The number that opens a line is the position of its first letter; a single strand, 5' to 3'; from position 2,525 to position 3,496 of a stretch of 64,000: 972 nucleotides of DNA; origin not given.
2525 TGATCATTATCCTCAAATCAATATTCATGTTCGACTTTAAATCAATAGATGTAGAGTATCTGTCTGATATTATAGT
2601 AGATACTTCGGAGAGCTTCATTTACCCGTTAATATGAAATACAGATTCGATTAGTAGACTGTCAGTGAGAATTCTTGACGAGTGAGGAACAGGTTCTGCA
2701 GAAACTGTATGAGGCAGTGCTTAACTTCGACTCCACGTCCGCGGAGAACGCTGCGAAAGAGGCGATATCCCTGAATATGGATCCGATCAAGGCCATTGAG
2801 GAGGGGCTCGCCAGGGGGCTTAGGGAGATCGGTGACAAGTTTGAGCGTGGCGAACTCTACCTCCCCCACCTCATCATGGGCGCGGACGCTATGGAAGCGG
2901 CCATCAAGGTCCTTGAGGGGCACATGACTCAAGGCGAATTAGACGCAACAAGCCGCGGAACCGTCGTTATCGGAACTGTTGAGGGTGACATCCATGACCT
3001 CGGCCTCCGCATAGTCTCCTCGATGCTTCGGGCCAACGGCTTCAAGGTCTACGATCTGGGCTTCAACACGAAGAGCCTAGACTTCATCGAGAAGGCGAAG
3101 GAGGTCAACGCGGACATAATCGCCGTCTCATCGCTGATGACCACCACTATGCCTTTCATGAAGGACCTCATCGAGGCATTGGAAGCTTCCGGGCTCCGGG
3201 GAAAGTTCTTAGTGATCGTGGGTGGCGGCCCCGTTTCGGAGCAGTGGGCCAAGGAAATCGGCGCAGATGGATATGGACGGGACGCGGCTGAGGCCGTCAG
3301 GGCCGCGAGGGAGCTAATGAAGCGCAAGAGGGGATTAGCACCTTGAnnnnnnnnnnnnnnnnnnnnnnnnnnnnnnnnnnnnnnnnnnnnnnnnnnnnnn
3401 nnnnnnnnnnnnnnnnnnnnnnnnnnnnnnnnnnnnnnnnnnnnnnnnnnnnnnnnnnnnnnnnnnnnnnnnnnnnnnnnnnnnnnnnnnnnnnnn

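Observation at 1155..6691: Pyrrolysine-free MtmB-family methyltransferase pair with its own corrinoid protein and activase: a substrate-unknown methyl-transfer system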

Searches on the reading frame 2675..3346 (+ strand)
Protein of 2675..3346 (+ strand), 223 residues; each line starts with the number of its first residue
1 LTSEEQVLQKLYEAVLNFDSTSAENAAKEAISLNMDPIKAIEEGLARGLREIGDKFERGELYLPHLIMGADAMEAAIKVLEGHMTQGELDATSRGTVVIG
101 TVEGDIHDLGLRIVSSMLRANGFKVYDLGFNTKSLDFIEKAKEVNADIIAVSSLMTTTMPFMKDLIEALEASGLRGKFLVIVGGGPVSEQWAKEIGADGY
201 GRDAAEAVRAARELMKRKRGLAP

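Call 3: search_protein_families(library=pfam, proteins=[window:2675-3346:+], max_evalue=0.01)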
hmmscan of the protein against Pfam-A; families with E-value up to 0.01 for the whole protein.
window:2675-3346:+ (223 aa): 2 families
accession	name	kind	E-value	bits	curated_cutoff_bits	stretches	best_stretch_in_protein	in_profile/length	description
PF02310.24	B12-binding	-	8.3e-31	106.8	32.1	1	96-208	2-120/121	B12 binding domain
PF02607.22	B12-binding_2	-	2.6e-21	76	23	1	7-81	1-74/74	B12 binding domain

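Call 4: search_protein_families(library=ncbifam, proteins=[window:2675-3346:+], max_evalue=0.01)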
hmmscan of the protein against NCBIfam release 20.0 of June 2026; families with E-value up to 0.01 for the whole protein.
window:2675-3346:+ (223 aa): 17 families
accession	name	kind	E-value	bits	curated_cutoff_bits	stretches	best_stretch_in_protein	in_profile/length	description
NF041607.1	dimeth_corrin_MtbC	equivalog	5.9e-66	221.9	350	1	14-214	4-202/203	dimethylamine corrinoid protein MtbC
TIGR02370.1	pyl_corrinoid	subfamily_domain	3.8e-65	219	215.3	1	10-207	1-197/197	methyltransferase cognate corrinoid protein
NF047995.1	corrinoid_MtgC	exception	2.9e-61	206.7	310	1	6-215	3-213/215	glycine betaine-specific corrinoid protein MtgC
NF047996.1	corrin_MtgC_2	exception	4.1e-51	173.5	370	1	6-216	3-211/212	glycine betaine-specific corrinoid protein MtgC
TIGR02082.1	metH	equivalog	2.7e-39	134.6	1010.85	1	6-219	645-862/1182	methionine synthase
NF040669.1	MtaC2_Meth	equivalog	1.5e-36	126.1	450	1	3-218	38-249/267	methanol--corrinoid protein MtaC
NF040655.1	MtaC_Meth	equivalog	6.4e-35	120.4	420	1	3-218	31-241/253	methanol--corrinoid protein MtaC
NF007024.0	PRK09490.1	equivalog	9.6e-30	103.1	1497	1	6-191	660-846/1234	methionine synthase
NF002612.0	PRK02261.1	equivalog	9.6e-18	64.1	110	1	95-185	4-93/148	methylaspartate mutase subunit S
NF052385.1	Lys_5_6_beta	equivalog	5.6e-14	52.4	280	1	119-203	135-223/241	lysine 5,6-aminomutase subunit beta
NF052513.1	TransRegCarH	equivalog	8.9e-14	51.4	400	1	4-198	80-262/274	HTH-type transcriptional repressor CarH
TIGR01501.1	MthylAspMutase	equivalog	4.5e-13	49.1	135.8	1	96-185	3-91/134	methylaspartate mutase subunit S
NF040743.1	ornith_mutase_E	equivalog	2.7e-10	38.9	800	1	96-219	597-727/730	D-ornithine 4,5-aminomutase subunit OraE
TIGR00640.1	acid_CoA_mut_C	subfamily_domain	1.4e-08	34.8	57.45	1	96-198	4-104/132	methylmalonyl-CoA mutase C-terminal domain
NF006944.0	PRK09426.1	equivalog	8.9e-08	30.5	876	1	76-191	571-684/721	methylmalonyl-CoA mutase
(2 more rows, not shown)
